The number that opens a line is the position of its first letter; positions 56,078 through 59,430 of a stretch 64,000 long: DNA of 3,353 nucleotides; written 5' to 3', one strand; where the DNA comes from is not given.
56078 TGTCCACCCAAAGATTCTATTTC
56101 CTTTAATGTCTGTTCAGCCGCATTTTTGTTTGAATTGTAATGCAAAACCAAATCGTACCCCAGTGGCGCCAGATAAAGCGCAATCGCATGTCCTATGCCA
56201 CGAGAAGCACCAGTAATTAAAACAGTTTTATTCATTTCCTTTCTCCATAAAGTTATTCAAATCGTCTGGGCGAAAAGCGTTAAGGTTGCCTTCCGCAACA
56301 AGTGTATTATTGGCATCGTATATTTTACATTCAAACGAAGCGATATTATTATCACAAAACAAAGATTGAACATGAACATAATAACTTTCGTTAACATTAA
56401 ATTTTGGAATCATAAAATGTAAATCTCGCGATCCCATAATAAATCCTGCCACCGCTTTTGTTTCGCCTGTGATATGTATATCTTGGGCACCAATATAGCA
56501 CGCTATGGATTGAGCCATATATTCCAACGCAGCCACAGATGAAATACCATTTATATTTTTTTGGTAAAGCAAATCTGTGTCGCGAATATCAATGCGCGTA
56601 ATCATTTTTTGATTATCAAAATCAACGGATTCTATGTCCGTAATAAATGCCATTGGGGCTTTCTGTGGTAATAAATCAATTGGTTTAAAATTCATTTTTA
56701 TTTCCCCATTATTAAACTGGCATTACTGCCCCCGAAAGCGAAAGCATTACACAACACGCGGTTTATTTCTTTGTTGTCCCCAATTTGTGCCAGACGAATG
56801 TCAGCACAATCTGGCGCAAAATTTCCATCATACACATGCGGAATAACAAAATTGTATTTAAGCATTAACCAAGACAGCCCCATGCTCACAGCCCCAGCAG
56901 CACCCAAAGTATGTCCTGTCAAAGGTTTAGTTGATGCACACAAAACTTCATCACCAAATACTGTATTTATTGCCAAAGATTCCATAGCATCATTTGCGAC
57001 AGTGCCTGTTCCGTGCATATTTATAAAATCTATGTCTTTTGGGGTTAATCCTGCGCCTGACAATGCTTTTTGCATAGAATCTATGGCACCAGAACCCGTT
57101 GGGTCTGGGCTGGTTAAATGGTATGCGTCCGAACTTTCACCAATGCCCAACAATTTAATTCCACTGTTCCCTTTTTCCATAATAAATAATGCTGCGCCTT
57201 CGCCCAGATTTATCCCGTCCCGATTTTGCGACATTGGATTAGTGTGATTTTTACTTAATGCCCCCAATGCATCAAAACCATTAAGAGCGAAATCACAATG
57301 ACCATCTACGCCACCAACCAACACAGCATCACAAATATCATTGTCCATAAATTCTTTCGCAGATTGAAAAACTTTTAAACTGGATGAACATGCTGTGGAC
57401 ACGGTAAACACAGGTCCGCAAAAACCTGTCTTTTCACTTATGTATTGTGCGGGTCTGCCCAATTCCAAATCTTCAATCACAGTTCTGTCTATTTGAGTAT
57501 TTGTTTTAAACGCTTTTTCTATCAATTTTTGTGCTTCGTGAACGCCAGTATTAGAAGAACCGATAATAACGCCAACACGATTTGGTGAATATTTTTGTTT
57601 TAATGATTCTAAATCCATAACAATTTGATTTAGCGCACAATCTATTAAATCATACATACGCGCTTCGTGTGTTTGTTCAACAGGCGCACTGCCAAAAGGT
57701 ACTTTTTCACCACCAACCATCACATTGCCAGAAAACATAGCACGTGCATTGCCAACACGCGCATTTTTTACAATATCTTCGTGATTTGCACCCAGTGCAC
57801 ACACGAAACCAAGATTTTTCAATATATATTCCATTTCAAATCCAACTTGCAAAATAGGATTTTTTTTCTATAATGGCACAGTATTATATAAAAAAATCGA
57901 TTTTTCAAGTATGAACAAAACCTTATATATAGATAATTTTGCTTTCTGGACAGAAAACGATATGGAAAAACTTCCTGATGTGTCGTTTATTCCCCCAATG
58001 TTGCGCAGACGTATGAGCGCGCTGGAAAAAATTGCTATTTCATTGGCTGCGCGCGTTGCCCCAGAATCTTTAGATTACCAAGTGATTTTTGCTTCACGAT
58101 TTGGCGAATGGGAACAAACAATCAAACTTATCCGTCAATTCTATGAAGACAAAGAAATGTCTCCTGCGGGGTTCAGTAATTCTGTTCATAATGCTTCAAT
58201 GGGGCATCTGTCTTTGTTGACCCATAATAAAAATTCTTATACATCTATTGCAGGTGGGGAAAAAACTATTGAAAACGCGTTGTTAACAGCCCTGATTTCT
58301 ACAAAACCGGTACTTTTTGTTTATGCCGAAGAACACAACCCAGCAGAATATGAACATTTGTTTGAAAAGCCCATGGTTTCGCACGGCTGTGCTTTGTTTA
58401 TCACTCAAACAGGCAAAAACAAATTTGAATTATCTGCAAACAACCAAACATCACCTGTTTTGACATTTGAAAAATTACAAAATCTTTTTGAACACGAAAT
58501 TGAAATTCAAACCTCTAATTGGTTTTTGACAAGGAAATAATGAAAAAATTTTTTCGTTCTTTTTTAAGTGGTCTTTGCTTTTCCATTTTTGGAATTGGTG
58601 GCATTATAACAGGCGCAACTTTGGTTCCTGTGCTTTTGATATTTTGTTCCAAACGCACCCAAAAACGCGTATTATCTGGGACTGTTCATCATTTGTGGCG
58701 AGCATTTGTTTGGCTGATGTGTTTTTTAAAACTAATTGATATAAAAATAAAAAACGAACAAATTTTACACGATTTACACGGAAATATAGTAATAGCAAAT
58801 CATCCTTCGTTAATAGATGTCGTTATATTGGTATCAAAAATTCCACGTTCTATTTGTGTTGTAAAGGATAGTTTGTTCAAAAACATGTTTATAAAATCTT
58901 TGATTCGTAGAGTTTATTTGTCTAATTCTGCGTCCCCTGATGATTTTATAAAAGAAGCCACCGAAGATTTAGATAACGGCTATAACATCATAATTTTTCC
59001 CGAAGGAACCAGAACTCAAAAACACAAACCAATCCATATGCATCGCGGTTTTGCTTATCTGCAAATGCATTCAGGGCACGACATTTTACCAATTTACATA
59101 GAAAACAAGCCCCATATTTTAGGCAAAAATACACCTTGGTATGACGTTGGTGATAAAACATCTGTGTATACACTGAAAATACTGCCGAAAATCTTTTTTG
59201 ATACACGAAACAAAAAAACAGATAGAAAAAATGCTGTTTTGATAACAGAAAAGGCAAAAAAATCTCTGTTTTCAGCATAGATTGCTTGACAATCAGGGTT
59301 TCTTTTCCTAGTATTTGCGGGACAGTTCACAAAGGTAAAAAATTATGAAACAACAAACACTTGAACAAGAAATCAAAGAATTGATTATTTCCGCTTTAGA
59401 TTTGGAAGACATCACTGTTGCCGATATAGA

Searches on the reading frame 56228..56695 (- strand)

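Call 90: search_protein_families(library=pfam, proteins=[window:56228-56695:-], max_evalue=0.001)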
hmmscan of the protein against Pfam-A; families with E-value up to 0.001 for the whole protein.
window:56228-56695:- (155 aa): 1 family
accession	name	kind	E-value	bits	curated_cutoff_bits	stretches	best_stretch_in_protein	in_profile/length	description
PF22817.2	ApeP-like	-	2.4e-12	47.1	27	1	2-145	3-144/158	ApeP dehydratase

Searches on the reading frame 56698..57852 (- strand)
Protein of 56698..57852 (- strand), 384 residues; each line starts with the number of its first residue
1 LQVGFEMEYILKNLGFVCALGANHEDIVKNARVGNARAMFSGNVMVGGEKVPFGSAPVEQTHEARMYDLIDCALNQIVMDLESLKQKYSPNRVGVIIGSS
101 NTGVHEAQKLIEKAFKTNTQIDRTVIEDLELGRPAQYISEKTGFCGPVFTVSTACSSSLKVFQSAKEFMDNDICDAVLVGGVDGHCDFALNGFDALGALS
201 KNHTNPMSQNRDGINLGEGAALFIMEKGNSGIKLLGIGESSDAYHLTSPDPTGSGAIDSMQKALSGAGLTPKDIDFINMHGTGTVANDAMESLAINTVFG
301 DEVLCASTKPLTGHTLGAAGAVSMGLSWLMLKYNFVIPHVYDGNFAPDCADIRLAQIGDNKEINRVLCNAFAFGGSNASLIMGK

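Call 90: search_protein_families(library=pfam, proteins=[window:56698-57852:-], max_evalue=0.001)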
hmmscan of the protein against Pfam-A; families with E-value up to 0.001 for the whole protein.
window:56698-57852:- (384 aa): 2 families
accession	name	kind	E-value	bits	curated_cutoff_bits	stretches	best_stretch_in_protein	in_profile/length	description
PF02801.28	Ketoacyl-synt_C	-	2.2e-26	92.6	20.8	1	235-339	5-115/119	Beta-ketoacyl synthase, C-terminal domain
PF00109.32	ketoacyl-synt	-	5.7e-22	79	20.8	1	72-227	95-248/252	Beta-ketoacyl synthase, N-terminal domain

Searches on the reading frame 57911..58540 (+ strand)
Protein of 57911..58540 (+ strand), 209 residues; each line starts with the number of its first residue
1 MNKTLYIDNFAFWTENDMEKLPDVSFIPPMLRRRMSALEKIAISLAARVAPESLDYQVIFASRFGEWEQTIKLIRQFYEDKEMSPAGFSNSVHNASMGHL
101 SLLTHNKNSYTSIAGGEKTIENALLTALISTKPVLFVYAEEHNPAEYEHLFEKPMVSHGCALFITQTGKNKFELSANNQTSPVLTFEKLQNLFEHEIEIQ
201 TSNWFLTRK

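Call 91: search_protein_families(library=pfam, proteins=[window:57911-58540:+], max_evalue=0.001)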
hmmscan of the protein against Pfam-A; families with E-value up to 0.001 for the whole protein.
window:57911-58540:+ (209 aa): 1 family
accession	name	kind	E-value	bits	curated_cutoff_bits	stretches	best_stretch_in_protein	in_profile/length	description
PF13723.12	Ketoacyl-synt_2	-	8.7e-41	140.4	25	1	19-181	14-180/223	Beta-ketoacyl synthase, N-terminal domain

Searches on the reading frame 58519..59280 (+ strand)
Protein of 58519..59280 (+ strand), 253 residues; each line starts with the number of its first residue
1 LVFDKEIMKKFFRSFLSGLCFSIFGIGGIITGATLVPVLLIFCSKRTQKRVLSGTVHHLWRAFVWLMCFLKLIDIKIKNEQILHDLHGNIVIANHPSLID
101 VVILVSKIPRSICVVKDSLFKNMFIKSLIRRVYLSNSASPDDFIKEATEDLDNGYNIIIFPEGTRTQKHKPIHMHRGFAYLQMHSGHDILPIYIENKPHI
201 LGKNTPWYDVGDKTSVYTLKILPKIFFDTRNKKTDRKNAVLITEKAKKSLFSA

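Call 91: search_protein_families(library=pfam, proteins=[window:58519-59280:+], max_evalue=0.001)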
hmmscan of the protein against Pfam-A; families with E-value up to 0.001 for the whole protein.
window:58519-59280:+ (253 aa): 1 family
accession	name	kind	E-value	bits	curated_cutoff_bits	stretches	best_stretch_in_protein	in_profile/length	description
PF01553.26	Acyltransferase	-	2.9e-15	56.7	23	1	75-194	2-131/132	Acyltransferase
